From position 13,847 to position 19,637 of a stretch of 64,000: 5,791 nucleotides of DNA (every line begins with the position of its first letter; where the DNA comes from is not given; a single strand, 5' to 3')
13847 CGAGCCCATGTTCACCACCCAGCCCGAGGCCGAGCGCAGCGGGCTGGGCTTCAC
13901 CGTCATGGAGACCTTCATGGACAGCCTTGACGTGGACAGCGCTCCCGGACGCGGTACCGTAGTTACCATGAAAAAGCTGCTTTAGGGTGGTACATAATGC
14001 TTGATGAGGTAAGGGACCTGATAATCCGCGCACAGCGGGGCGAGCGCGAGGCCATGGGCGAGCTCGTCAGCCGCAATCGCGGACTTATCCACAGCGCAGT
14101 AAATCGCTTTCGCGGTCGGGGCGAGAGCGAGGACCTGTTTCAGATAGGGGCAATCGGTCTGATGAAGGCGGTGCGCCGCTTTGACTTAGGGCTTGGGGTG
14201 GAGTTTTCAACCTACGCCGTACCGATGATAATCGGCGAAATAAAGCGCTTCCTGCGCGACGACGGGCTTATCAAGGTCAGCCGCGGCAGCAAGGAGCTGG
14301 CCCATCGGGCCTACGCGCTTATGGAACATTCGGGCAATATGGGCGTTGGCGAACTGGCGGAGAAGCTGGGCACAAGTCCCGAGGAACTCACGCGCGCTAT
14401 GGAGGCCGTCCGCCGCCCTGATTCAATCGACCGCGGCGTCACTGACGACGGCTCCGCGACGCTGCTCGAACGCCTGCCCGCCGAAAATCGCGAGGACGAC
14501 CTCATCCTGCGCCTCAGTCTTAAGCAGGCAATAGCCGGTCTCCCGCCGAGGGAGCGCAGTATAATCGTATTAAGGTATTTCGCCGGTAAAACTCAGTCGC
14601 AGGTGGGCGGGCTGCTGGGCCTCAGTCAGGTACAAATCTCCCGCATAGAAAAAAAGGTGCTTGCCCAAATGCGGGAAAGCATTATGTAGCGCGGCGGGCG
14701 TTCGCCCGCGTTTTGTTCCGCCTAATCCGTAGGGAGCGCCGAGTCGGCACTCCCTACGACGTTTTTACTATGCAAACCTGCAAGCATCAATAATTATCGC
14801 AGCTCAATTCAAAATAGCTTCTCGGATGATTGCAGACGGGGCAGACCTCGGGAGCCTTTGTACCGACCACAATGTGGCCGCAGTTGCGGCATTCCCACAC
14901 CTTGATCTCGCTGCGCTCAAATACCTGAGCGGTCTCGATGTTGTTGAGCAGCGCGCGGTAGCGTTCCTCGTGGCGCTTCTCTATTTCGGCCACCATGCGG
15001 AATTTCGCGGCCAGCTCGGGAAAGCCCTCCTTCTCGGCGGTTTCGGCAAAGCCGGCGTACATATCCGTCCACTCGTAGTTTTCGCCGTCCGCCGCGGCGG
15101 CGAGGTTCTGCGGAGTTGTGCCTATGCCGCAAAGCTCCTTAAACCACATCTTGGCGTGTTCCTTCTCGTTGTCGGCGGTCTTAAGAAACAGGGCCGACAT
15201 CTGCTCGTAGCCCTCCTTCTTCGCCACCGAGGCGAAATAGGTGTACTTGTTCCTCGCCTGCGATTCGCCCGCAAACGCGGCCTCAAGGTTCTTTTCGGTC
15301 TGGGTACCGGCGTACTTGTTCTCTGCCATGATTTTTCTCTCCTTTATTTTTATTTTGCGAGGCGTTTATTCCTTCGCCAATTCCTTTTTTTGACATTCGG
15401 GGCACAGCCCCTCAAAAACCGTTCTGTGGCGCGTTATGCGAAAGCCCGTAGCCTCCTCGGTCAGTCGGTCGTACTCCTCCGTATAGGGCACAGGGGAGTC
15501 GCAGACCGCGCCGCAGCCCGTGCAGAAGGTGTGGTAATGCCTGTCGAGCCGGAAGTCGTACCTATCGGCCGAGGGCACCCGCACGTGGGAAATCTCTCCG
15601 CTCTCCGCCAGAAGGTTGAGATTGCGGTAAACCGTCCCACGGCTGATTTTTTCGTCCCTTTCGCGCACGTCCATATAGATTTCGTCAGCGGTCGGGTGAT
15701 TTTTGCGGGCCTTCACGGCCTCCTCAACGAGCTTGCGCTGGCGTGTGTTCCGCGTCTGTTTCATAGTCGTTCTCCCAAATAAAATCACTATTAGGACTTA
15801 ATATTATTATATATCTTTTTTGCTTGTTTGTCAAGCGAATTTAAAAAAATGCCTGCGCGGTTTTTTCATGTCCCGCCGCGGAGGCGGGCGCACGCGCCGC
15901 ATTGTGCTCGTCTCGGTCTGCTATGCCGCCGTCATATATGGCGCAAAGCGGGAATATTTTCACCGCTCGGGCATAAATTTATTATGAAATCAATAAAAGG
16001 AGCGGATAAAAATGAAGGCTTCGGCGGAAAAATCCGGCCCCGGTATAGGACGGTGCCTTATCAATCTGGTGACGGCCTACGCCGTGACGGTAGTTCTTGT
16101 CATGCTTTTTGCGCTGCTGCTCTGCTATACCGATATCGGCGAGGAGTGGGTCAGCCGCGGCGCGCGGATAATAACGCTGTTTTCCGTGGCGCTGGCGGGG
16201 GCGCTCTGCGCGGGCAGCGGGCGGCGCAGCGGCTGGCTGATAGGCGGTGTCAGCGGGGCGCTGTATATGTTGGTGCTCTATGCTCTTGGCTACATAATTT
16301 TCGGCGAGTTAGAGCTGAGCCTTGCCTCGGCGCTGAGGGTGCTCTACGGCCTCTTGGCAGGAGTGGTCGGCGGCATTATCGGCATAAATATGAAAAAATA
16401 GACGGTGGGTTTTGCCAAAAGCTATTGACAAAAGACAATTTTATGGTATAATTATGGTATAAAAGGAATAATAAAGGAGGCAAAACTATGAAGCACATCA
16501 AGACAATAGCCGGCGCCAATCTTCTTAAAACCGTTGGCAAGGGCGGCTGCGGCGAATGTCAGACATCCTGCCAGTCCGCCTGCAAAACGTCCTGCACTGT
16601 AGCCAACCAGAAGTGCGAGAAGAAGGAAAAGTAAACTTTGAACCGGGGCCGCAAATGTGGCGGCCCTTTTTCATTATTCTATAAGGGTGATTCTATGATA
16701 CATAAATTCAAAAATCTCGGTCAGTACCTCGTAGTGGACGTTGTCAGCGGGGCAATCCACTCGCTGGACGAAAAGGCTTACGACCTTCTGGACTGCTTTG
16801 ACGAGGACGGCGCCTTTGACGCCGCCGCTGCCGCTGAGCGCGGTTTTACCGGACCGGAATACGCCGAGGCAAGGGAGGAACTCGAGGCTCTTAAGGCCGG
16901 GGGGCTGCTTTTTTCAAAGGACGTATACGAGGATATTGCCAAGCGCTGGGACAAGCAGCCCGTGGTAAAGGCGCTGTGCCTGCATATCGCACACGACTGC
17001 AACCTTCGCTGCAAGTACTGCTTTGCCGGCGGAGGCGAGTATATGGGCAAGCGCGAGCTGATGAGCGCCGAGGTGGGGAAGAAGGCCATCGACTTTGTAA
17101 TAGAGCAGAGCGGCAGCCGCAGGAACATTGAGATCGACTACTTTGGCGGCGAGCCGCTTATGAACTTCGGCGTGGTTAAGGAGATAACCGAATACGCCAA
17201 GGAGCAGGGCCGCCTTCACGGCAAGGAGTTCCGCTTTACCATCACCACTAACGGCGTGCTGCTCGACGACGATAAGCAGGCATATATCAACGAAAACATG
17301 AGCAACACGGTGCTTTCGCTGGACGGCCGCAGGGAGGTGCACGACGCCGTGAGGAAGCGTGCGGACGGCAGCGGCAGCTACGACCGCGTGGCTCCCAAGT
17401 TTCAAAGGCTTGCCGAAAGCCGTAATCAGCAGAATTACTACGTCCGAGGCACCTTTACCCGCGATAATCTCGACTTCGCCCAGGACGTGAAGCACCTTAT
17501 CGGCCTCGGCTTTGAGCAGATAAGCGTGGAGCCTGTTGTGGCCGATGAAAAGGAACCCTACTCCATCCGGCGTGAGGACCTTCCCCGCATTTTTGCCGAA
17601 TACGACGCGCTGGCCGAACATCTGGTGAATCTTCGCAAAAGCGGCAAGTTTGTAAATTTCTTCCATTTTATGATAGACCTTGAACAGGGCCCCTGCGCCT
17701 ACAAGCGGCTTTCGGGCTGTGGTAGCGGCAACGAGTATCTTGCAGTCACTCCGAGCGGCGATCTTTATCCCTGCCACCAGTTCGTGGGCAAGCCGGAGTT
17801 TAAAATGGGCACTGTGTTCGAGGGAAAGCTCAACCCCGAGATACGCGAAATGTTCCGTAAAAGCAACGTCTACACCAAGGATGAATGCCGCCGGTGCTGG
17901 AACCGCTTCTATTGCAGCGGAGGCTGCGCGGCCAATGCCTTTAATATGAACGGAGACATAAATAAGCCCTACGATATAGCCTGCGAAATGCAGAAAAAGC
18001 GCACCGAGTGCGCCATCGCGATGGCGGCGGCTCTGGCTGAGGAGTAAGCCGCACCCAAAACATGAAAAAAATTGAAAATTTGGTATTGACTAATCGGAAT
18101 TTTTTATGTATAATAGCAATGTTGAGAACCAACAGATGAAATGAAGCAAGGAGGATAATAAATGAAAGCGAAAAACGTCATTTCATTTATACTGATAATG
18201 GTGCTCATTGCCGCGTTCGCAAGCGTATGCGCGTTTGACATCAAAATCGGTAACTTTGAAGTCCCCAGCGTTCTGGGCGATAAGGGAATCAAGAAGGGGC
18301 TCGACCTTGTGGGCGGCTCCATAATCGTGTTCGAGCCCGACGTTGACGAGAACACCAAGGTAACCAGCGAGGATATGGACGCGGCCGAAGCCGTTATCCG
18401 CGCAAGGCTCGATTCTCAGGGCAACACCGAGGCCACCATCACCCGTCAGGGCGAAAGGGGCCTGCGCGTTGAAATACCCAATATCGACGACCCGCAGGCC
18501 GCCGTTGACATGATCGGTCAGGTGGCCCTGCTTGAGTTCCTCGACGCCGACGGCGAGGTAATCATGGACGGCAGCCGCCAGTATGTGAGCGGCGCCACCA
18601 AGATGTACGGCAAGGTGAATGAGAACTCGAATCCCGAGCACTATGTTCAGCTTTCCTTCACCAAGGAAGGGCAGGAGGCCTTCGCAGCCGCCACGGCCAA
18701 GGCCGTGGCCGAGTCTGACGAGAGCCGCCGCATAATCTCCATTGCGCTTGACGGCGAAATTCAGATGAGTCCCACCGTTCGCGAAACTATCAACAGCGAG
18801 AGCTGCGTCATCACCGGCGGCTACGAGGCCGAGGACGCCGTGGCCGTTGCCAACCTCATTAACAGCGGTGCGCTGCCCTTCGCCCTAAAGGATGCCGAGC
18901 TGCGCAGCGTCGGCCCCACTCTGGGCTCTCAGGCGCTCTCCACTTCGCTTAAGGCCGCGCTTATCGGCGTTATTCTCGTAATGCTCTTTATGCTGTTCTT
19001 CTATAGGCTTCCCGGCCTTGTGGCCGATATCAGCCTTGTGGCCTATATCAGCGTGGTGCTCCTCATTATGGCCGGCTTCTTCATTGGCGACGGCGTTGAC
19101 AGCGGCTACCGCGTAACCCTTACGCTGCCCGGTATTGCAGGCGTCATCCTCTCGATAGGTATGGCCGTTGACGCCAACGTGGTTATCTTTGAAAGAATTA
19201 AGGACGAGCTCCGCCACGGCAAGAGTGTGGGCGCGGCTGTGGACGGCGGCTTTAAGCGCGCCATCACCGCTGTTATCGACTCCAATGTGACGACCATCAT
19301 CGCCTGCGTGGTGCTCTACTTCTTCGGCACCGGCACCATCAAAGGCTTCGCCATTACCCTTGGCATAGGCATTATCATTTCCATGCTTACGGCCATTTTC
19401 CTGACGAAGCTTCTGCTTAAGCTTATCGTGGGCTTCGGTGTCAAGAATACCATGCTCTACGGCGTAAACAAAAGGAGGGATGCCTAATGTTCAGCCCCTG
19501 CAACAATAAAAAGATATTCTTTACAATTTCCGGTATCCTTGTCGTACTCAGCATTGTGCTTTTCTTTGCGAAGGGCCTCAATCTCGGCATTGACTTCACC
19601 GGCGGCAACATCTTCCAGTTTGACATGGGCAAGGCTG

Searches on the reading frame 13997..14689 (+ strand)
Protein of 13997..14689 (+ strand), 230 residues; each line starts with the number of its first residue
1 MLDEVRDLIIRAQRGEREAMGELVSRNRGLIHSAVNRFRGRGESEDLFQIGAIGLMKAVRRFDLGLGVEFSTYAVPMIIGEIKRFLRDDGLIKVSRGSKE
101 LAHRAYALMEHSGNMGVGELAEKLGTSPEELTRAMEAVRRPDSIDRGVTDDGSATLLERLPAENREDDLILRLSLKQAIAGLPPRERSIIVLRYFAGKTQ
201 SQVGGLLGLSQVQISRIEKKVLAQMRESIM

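Call 95: search_protein_families(library=pfam, proteins=[window:13997-14689:+], max_evalue=0.0001)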
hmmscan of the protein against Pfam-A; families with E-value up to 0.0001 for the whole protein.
window:13997-14689:+ (230 aa): 7 families
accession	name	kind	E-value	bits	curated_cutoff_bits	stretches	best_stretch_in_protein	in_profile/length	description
PF04542.20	Sigma70_r2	-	7.5e-16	58.1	24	1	23-89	1-68/71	Sigma-70 region 2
PF04545.22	Sigma70_r4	-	9.6e-16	57.5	24.1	1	178-227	1-50/50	Sigma-70, region 4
PF08281.18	Sigma70_r4_2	-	9.1e-09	35.3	25.7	1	173-211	2-40/54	Sigma-70, region 4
PF13560.12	HTH_31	-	7.1e-06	26.7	27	0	195-219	12-36/64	Helix-turn-helix domain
PF04539.22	Sigma70_r3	-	1.5e-05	25.5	25.3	1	118-164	24-70/78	Sigma-70 region 3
PF12645.13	HTH_16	-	1.6e-05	25.3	22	1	7-63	2-65/65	Helix-turn-helix domain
PF01381.28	HTH_3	-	8.3e-05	23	23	0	197-219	9-31/55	Helix-turn-helix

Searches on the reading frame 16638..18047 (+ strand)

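Call 78: search_protein_families(library=pfam, proteins=[window:16638-18047:+], max_evalue=0.00001)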
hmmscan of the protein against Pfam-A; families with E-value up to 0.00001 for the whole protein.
window:16638-18047:+ (469 aa): 2 families
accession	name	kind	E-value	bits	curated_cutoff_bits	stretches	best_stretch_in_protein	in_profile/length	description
PF04055.27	Radical_SAM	-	3.2e-14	53.9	29.5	1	118-261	4-139/166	Radical SAM superfamily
PF13353.11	Fer4_12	-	4.9e-11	43.5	22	1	114-237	8-122/137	4Fe-4S single cluster domain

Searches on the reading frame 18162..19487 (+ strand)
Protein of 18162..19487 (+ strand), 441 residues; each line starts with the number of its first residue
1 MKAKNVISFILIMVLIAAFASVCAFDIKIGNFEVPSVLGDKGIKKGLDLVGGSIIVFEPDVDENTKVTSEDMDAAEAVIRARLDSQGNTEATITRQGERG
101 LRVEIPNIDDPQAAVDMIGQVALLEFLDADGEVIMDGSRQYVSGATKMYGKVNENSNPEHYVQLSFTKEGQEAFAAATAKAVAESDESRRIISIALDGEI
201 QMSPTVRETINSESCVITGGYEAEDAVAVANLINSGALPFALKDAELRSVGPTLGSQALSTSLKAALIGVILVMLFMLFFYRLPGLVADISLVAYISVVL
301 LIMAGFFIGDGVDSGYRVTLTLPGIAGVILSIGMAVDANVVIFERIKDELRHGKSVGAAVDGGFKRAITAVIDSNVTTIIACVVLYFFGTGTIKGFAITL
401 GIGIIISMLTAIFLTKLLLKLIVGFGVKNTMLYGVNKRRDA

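Call 78: search_protein_families(library=pfam, proteins=[window:18162-19487:+], max_evalue=0.00001)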
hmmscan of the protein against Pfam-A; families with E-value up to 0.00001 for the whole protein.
window:18162-19487:+ (441 aa): 5 families
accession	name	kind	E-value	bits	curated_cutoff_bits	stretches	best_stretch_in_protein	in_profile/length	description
PF02355.23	SecD_SecF_C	-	6.4e-18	65.3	20.5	1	244-421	15-185/189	Protein export membrane protein SecD/SecF, C-terminal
PF21760.3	SecD_1st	-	1.2e-15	57.2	27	1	72-130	1-59/60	Protein translocase subunit SecDF, P1 domain, N-terminal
PF22599.2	SecDF_P1_head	-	2.7e-15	56.7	27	1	154-239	33-113/114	SecDF, P1 head subdomain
PF03176.21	MMPL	-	4.5e-09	36.2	20.5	1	262-420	145-300/333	MMPL family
PF00873.25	ACR_tran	-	9.1e-06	24.1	28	0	258-417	329-484/1021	AcrB/AcrD/AcrF family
